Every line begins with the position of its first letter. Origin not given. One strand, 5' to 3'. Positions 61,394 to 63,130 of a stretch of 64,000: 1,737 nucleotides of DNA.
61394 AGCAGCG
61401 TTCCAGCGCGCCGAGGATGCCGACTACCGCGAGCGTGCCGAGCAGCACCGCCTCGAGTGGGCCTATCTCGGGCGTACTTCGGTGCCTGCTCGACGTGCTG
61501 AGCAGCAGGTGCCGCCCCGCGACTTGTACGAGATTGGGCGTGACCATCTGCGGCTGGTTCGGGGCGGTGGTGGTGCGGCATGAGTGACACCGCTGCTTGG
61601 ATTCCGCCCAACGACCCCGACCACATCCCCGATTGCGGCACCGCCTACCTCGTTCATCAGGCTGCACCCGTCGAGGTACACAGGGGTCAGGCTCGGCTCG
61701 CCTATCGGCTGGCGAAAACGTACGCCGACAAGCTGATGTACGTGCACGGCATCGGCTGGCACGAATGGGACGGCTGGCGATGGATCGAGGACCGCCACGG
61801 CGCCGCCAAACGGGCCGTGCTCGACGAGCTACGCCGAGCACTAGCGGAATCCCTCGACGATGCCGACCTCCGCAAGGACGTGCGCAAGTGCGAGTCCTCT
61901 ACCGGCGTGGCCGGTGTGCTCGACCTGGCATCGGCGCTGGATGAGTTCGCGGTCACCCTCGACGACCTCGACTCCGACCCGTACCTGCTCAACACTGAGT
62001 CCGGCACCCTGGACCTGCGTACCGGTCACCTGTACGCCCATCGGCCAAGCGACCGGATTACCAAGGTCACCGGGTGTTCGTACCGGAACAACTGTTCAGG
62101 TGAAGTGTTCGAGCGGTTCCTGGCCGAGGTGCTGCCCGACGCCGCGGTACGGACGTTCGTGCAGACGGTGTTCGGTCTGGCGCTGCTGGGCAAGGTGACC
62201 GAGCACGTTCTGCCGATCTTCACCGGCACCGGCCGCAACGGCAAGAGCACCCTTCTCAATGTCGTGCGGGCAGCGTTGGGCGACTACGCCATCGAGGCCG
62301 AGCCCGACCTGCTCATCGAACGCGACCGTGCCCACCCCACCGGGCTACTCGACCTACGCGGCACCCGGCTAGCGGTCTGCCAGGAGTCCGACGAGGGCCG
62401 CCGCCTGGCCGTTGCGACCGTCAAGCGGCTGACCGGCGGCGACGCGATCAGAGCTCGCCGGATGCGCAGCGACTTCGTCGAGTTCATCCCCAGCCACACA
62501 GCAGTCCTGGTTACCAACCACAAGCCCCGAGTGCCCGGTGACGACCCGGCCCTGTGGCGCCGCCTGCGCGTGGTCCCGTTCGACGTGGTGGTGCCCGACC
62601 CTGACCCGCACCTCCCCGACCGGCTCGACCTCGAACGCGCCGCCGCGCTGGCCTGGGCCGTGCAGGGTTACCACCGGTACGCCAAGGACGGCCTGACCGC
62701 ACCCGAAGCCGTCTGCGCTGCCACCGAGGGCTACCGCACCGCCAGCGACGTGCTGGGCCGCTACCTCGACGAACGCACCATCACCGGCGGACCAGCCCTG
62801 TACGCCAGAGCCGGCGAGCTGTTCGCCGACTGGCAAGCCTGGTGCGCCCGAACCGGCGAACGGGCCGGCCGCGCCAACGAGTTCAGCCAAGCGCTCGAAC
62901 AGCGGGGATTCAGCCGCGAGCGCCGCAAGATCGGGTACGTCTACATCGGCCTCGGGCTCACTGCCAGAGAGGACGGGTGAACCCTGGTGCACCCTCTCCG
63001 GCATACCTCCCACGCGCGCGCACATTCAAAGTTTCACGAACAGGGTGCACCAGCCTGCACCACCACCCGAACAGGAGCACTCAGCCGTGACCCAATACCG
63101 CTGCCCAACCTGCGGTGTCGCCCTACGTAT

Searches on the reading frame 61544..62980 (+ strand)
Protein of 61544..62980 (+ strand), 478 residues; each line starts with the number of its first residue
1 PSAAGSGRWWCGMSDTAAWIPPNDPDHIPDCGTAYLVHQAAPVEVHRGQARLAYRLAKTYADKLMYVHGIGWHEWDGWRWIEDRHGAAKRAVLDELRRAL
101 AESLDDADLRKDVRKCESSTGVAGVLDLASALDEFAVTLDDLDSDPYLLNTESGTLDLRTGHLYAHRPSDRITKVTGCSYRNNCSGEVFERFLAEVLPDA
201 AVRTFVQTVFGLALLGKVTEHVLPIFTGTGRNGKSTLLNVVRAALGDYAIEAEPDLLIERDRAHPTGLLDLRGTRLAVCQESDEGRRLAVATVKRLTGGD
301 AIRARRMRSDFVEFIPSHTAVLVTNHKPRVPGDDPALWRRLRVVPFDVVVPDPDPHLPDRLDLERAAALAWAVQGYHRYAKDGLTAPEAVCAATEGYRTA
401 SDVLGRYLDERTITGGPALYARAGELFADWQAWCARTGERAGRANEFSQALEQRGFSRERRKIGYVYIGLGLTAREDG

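Call 99: search_protein_families(library=pfam, proteins=[window:61544-62980:+], max_evalue=0.00001)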
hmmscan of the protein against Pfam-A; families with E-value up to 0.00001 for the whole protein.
window:61544-62980:+ (478 aa): 2 families
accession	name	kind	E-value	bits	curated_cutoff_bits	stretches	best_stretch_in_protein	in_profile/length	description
PF08706.16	D5_N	-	2.8e-35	122.2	22.4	1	53-197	1-144/145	D5 N terminal like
PF19263.5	DUF5906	-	3.1e-09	37.9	27.6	1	226-340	1-114/114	Family of unknown function (DUF5906)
